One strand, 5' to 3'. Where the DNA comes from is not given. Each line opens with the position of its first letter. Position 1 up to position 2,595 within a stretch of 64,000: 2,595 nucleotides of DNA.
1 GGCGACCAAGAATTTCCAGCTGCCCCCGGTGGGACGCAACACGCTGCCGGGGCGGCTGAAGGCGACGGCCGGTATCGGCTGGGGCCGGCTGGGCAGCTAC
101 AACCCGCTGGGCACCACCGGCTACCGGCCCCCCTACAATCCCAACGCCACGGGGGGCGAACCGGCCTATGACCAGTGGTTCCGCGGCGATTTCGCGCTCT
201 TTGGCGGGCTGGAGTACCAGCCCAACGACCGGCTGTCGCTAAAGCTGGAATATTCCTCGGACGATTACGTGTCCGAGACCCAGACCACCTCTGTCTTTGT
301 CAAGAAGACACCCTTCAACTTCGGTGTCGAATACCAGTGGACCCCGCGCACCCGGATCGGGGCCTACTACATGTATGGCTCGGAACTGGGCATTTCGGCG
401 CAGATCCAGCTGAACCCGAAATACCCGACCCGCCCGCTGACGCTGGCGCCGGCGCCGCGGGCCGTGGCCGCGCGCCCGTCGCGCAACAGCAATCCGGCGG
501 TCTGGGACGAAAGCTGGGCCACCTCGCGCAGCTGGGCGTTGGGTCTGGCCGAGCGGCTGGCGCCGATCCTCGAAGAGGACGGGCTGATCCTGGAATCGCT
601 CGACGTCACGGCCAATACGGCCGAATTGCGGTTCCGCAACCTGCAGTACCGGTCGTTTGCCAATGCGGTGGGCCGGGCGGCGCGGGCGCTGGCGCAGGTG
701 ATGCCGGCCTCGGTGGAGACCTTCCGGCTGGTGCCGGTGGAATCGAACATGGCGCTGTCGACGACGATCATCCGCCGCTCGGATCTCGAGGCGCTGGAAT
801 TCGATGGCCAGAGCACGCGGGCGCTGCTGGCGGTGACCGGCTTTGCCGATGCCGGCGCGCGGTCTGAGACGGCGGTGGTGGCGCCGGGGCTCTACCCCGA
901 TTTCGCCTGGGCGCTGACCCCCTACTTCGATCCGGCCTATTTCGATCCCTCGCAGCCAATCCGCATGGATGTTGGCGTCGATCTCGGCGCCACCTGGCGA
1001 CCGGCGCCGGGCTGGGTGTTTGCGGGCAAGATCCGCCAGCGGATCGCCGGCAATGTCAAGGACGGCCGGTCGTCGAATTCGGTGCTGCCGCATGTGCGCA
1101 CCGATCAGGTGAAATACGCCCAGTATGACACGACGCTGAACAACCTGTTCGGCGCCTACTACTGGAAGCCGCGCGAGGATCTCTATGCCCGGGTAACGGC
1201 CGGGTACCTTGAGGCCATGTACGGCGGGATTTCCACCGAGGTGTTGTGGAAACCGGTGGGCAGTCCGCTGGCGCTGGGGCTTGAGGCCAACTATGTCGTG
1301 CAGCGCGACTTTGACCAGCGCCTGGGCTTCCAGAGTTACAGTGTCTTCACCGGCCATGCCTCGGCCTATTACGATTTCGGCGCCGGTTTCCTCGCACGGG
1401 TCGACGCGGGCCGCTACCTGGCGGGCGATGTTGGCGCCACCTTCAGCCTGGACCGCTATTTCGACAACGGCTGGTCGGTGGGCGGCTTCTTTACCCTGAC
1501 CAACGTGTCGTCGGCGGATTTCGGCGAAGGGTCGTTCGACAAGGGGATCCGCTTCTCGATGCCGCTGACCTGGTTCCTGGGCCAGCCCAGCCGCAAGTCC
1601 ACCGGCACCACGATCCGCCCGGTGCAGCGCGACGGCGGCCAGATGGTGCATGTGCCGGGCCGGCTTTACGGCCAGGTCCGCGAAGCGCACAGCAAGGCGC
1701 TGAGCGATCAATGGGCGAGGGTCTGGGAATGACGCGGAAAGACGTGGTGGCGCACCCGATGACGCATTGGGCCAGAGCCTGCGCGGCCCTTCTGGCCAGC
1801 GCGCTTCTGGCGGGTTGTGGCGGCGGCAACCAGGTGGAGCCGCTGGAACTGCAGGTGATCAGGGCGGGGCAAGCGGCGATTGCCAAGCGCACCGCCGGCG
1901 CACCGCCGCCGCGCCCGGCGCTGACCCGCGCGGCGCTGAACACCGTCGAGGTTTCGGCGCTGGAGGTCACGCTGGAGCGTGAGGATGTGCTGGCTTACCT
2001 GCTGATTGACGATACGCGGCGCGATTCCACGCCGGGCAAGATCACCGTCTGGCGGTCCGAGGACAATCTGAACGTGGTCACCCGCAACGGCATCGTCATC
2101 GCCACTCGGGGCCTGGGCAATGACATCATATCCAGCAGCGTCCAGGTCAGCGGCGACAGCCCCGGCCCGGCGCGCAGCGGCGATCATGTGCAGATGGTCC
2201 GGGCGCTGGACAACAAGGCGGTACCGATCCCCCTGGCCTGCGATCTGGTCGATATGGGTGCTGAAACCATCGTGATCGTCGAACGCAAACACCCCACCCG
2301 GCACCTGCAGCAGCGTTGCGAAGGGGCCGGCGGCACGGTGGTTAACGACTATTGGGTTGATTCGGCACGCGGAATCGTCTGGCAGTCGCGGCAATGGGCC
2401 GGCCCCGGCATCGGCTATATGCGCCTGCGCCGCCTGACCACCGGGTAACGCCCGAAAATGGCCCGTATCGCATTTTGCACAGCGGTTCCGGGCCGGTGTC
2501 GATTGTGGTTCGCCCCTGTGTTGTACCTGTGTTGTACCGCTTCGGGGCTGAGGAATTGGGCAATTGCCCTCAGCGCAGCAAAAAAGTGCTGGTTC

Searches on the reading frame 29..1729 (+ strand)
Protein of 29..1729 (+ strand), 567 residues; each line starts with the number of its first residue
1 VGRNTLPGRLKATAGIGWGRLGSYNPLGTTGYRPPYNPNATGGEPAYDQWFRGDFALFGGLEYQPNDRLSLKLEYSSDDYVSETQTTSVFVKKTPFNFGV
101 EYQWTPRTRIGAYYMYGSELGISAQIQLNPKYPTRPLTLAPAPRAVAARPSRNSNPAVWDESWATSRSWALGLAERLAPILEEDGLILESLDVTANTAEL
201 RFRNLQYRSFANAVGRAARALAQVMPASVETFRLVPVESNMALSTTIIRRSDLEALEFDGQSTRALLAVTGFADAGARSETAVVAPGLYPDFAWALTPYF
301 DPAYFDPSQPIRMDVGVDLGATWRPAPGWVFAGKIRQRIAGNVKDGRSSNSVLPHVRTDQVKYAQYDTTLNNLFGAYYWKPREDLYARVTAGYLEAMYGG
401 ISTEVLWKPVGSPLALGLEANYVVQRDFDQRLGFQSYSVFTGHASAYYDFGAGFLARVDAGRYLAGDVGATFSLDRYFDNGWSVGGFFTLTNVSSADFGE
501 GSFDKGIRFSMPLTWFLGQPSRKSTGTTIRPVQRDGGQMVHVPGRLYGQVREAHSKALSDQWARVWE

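Call 22: search_protein_families(library=pfam, max_evalue=0.01, proteins=[window:29-1729:+])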
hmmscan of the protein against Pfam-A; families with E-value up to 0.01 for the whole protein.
window:29-1729:+ (567 aa): 1 family
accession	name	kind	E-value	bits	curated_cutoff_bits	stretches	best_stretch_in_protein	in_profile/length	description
PF06082.17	YjbH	-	2.3e-166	555.9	24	1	8-551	119-657/658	Exopolysaccharide biosynthesis protein YbjH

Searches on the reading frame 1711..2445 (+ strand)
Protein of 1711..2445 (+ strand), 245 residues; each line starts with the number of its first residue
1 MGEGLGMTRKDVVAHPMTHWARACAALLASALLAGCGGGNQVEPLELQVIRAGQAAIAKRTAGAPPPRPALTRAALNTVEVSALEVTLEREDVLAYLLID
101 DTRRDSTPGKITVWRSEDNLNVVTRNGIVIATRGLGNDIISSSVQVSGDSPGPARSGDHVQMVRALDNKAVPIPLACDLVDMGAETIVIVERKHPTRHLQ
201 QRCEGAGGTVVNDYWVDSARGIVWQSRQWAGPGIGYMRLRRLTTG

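Call 22: search_protein_families(library=pfam, max_evalue=0.01, proteins=[window:1711-2445:+])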
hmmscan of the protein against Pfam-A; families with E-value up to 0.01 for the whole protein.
window:1711-2445:+ (245 aa): 1 family
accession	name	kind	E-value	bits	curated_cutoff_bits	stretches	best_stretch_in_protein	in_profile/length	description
PF11102.13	YjbF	-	3.1e-28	99.2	25.9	1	67-242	12-189/189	Group 4 capsule polysaccharide lipoprotein gfcB, YjbF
